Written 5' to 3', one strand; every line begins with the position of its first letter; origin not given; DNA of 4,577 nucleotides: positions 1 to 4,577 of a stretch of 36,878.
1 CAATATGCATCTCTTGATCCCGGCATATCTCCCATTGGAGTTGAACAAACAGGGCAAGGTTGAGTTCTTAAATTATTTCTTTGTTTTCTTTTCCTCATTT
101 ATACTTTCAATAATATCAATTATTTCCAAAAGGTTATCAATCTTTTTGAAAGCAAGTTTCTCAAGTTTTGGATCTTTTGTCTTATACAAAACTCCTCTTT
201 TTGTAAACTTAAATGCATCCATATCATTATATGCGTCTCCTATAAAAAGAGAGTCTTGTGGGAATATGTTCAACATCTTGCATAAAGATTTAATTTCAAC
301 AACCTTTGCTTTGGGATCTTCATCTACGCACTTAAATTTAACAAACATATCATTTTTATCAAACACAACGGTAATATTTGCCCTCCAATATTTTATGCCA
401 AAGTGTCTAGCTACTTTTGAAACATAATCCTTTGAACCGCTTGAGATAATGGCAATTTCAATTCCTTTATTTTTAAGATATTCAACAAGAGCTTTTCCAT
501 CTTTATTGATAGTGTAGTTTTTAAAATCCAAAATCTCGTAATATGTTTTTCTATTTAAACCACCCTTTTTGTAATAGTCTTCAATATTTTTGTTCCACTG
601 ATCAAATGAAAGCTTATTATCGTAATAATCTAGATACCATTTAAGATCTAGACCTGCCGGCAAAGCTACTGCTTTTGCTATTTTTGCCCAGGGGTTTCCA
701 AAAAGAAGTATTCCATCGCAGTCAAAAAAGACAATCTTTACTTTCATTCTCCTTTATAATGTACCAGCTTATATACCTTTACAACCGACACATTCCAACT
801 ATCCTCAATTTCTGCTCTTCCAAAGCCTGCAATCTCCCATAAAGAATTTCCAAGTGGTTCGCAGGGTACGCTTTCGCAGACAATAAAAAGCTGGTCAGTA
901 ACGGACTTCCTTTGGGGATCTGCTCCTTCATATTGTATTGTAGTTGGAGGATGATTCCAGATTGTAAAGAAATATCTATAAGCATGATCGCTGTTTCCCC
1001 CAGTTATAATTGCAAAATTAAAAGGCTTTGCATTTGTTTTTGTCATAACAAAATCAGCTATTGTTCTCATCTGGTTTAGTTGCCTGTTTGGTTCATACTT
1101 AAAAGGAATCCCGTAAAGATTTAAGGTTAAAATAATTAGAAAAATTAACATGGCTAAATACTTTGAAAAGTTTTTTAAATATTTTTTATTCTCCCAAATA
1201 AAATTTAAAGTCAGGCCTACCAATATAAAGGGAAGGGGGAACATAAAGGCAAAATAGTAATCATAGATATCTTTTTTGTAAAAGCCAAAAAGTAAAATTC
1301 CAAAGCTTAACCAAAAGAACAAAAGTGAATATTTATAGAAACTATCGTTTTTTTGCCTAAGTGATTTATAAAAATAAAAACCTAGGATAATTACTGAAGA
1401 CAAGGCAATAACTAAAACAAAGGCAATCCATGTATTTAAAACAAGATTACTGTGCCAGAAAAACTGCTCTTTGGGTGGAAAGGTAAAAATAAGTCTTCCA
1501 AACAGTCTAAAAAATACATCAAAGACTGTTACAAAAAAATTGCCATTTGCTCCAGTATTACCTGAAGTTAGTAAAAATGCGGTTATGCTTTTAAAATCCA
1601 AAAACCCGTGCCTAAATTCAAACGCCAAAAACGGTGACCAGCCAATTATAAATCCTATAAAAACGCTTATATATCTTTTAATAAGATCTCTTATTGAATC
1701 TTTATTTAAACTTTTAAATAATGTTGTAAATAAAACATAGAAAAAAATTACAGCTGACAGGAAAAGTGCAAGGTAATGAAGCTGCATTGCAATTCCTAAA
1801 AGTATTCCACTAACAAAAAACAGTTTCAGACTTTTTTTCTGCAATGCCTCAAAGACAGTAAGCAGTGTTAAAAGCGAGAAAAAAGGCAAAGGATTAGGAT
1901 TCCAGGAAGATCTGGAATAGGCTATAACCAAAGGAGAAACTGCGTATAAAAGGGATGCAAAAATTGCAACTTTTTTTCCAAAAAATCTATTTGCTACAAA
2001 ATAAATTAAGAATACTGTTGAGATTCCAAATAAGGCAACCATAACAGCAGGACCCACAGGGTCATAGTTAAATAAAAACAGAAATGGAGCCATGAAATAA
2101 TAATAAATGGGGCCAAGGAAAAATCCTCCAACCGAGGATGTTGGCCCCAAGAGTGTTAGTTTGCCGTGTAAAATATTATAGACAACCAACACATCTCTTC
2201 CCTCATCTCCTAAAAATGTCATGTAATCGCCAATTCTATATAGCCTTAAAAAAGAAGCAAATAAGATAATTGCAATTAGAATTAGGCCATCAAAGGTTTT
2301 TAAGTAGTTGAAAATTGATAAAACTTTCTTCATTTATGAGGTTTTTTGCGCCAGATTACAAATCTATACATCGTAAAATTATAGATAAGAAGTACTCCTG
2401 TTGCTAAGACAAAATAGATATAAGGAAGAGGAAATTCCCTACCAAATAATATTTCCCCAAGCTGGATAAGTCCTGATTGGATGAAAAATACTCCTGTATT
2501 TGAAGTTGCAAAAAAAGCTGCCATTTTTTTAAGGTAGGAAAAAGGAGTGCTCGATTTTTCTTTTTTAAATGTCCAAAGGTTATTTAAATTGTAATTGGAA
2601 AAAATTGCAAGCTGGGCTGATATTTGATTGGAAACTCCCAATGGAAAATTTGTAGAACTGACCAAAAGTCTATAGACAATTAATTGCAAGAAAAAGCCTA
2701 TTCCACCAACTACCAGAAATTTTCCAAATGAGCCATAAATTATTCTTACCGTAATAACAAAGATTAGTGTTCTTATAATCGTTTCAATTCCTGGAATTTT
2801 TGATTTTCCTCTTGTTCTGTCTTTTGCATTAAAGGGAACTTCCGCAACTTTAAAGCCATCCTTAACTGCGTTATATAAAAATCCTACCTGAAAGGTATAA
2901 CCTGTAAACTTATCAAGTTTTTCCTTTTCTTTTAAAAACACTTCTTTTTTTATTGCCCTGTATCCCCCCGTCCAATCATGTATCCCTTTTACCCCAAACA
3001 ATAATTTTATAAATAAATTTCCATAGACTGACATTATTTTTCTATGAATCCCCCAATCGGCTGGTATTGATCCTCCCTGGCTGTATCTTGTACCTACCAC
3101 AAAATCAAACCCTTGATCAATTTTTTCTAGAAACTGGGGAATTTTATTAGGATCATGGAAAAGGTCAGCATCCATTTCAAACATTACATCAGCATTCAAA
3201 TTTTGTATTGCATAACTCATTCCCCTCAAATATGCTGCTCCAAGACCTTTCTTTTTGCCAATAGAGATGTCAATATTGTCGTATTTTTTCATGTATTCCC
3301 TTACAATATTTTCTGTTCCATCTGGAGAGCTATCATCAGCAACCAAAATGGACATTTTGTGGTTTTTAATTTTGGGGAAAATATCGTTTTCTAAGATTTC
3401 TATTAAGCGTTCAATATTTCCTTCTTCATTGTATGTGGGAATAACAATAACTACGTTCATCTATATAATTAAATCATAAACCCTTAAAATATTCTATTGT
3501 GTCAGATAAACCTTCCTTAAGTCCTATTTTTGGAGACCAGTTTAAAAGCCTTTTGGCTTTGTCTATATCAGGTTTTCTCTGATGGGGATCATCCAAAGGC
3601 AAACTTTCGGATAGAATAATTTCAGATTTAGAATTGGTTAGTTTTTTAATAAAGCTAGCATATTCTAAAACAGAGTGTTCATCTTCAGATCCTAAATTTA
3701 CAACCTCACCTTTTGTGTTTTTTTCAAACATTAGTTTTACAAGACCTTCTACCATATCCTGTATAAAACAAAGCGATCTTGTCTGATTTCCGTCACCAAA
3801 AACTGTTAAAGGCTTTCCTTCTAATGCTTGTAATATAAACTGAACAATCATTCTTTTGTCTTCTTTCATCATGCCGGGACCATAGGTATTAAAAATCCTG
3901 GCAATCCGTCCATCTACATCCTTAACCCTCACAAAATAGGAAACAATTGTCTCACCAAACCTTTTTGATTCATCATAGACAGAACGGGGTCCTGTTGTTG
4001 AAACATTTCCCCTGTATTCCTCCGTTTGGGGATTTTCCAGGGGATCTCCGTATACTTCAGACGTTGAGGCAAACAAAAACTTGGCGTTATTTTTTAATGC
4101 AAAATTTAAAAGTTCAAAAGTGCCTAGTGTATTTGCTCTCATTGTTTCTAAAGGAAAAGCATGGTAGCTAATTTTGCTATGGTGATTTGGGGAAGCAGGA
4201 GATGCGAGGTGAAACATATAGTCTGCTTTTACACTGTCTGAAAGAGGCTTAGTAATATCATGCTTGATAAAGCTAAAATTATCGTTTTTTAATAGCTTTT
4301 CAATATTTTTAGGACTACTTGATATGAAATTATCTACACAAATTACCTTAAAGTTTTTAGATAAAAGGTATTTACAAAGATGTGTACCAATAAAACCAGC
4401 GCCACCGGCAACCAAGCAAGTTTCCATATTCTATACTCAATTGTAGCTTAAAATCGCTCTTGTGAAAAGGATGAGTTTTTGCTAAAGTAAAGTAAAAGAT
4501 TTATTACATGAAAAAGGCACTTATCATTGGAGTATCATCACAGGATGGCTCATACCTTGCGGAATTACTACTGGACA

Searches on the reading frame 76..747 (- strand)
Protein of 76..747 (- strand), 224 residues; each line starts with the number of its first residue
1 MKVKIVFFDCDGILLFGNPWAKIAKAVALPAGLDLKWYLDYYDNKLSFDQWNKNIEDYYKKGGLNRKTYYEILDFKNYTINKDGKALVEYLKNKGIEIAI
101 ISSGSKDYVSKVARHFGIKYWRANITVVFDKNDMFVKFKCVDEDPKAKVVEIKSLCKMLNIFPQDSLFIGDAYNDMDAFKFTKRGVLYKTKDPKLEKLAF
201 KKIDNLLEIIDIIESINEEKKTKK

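Call 57: search_protein_families(library=pfam, proteins=[window:76-747:-], max_evalue=0.00001)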
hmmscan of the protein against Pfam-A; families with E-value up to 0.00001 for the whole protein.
window:76-747:- (224 aa): 4 families
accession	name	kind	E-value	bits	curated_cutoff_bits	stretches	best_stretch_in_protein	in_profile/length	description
PF00702.32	Hydrolase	-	7.5e-15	56.3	26.4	1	3-180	1-188/191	haloacid dehalogenase-like hydrolase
PF13419.12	HAD_2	-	2.2e-08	34.9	23.8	1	60-178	61-167/178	Haloacid dehalogenase-like hydrolase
PF08282.18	Hydrolase_3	-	2.5e-08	34.4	20.9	1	148-199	188-239/255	haloacid dehalogenase-like hydrolase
PF12710.13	HAD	-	2.4e-07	31.8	27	1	80-179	86-188/189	haloacid dehalogenase-like hydrolase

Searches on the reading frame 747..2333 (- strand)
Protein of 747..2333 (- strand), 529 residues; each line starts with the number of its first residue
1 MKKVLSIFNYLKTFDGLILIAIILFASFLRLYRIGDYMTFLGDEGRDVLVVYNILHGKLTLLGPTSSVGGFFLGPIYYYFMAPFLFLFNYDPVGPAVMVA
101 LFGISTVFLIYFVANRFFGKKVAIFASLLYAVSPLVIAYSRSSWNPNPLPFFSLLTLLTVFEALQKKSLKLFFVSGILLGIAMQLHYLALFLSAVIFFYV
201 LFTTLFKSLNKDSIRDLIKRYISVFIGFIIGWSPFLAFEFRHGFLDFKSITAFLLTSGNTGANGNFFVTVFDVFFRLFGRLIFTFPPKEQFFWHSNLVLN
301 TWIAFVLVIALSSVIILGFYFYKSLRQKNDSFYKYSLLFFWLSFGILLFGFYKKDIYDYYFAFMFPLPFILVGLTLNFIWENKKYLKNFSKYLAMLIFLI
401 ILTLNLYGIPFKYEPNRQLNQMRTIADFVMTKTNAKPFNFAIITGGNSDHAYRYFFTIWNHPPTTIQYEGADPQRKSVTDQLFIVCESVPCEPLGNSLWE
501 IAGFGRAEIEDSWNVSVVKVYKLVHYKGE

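Call 57: search_protein_families(library=pfam, proteins=[window:747-2333:-], max_evalue=0.00001)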
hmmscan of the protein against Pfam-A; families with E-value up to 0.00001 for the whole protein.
window:747-2333:- (529 aa): 1 family
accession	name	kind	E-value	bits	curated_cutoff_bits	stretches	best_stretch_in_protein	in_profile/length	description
PF13231.12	PMT_2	-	3.3e-16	60.4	26.1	1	75-214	4-142/160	Dolichyl-phosphate-mannose-protein mannosyltransferase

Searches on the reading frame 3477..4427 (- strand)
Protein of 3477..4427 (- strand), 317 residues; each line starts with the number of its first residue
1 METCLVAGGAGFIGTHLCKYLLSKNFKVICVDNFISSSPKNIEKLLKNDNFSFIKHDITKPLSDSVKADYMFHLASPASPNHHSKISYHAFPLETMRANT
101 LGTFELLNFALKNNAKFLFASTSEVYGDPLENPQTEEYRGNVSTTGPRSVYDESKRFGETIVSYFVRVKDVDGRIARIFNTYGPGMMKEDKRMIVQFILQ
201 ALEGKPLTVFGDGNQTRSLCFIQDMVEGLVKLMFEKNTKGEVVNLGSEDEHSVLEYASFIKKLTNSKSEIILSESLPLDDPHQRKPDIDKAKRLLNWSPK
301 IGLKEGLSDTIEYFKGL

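Call 57: search_protein_families(library=pfam, proteins=[window:3477-4427:-], max_evalue=0.00001)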
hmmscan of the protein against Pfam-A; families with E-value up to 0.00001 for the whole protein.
window:3477-4427:- (317 aa): 6 families
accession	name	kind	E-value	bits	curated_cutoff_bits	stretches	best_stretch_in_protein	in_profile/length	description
PF01370.27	Epimerase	-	5.4e-51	173.7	20.9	1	5-246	2-240/240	NAD dependent epimerase/dehydratase family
PF16363.11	GDP_Man_Dehyd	-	1.6e-47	163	27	1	5-309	1-331/332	GDP-mannose 4,6 dehydratase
PF01073.25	3Beta_HSD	-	5.7e-10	39.1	22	1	5-162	1-157/280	3-beta hydroxysteroid dehydrogenase/isomerase family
PF07993.18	NAD_binding_4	-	2.2e-08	34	20.1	0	94-206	107-235/258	Male sterility protein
PF04321.23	RmlD_sub_bind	-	4.9e-08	32.8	27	1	4-269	3-236/287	RmlD substrate binding domain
PF02719.21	Polysacc_synt_2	-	4.2e-06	26.6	20.2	0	5-122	2-128/293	Polysaccharide biosynthesis protein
